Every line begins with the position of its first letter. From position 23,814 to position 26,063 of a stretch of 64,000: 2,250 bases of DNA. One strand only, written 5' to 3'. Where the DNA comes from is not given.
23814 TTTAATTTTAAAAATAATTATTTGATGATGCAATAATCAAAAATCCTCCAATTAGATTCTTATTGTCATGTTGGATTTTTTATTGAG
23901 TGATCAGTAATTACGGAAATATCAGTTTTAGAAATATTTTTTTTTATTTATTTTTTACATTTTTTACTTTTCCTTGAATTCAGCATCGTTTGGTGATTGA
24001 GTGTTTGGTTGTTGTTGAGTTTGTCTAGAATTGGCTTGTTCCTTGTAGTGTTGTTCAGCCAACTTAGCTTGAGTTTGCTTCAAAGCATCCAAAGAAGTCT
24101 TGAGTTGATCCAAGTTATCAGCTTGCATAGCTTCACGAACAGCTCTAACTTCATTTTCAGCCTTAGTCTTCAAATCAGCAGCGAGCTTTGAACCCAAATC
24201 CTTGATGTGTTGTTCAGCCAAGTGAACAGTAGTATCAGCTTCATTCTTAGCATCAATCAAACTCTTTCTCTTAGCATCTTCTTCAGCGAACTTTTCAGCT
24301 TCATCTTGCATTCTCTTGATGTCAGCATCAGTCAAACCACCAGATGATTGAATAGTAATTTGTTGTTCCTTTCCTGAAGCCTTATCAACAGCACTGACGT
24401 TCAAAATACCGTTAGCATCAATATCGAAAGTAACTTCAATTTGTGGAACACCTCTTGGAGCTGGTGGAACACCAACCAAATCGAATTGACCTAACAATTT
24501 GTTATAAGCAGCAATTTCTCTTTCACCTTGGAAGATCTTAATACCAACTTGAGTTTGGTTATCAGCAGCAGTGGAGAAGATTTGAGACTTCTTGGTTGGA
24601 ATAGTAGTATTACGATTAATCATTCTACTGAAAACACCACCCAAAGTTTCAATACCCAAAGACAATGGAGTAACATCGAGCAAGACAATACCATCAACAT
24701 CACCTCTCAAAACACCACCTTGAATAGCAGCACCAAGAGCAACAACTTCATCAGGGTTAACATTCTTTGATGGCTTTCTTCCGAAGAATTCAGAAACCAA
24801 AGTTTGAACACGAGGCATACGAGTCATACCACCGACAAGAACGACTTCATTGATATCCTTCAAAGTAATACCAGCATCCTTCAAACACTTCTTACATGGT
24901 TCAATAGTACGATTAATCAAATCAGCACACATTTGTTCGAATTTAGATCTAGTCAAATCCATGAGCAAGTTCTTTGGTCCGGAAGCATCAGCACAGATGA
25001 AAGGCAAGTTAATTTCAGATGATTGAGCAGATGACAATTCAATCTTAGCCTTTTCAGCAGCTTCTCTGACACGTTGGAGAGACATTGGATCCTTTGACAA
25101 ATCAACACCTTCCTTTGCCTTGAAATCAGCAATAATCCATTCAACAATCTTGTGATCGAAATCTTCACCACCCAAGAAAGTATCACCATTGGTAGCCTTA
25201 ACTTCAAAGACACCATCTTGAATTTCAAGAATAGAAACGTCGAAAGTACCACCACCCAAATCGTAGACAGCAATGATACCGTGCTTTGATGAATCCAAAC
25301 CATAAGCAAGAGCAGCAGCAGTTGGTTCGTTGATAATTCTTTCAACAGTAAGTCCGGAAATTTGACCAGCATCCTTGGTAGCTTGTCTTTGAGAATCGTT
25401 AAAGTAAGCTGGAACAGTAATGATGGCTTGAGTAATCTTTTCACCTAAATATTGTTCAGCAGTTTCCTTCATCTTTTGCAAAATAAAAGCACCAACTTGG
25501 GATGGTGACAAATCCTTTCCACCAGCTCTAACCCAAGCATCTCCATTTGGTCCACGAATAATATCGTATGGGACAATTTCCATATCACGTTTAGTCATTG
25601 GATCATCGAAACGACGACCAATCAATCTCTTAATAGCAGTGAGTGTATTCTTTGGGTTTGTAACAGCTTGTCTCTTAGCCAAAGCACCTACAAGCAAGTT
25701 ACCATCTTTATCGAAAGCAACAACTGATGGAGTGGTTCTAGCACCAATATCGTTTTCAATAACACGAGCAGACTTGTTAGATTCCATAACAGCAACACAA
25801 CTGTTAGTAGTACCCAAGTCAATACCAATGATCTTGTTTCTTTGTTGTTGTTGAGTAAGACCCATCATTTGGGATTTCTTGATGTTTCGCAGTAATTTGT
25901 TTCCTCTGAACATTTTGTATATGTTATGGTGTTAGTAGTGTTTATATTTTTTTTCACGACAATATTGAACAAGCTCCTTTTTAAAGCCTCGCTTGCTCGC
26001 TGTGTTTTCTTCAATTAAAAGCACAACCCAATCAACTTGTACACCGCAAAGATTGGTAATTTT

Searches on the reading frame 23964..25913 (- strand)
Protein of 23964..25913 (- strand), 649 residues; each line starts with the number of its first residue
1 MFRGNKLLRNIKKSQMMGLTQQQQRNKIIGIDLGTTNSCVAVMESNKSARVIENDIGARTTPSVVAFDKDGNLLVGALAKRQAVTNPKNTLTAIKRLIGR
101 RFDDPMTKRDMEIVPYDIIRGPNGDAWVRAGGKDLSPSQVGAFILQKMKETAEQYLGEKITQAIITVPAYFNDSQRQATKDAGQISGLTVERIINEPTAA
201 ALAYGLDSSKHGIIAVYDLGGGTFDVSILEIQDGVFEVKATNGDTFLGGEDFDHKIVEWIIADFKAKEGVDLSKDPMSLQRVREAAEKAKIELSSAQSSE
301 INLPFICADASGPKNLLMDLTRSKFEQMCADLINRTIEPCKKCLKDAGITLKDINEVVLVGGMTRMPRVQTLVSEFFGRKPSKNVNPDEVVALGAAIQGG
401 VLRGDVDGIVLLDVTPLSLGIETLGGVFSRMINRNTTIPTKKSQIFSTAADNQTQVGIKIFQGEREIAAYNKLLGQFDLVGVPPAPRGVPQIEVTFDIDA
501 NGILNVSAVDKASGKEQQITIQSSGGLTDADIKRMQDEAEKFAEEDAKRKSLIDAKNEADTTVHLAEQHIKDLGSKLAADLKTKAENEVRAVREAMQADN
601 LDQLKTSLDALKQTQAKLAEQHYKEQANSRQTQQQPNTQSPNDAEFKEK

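Call 13: list_cluster_members(proteins=[window:23964-25913:-, window:8990-11989:+, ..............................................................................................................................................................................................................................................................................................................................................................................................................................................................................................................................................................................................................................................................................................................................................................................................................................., window:35549-36982:+, window:60298-62136:+])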
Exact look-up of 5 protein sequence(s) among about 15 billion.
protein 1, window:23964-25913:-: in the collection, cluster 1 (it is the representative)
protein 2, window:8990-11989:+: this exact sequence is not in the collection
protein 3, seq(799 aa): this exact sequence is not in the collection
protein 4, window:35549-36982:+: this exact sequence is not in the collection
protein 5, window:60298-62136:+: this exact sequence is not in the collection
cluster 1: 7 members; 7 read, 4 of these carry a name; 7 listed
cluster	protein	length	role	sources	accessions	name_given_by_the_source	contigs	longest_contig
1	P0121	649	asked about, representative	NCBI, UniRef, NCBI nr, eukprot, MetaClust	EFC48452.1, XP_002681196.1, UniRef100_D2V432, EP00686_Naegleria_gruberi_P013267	HSP70 family protein [Naegleria gruberi] | HSP70 family protein n=1 Tax=Naegleria gruberi TaxID=5762 RepID=D2V432_NAEGR | XP_002681196.1 HSP70 family protein [Naegleria gruberi strain NEG-M]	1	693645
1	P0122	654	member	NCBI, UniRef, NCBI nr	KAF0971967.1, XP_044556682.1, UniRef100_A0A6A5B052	hypothetical protein FDP41_009663 [Naegleria fowleri] | Uncharacterized protein n=1 Tax=Naegleria fowleri TaxID=5763 RepID=A0A6A5B052_NAEFO | uncharacterized protein FDP41_009663 [Naegleria fowleri]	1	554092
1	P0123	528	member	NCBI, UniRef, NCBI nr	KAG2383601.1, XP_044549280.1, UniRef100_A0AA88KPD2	hypothetical protein C9374_004272 [Naegleria lovaniensis] | Heat shock protein 70 n=1 Tax=Naegleria lovaniensis TaxID=51637 RepID=A0AA88KPD2_NAELO | uncharacterized protein C9374_004272 [Naegleria lovaniensis]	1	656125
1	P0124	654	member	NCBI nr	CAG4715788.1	unnamed protein product [Naegleria fowleri]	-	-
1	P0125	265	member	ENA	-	-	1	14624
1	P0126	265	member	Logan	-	-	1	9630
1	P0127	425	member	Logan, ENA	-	-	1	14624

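Call 17: find_encoding_contigs(protein=window:23964-25913:-, flank=10000, max_places=3)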
Protein window:23964-25913:- (649 aa): no gene with exactly this product is on record in the collection.
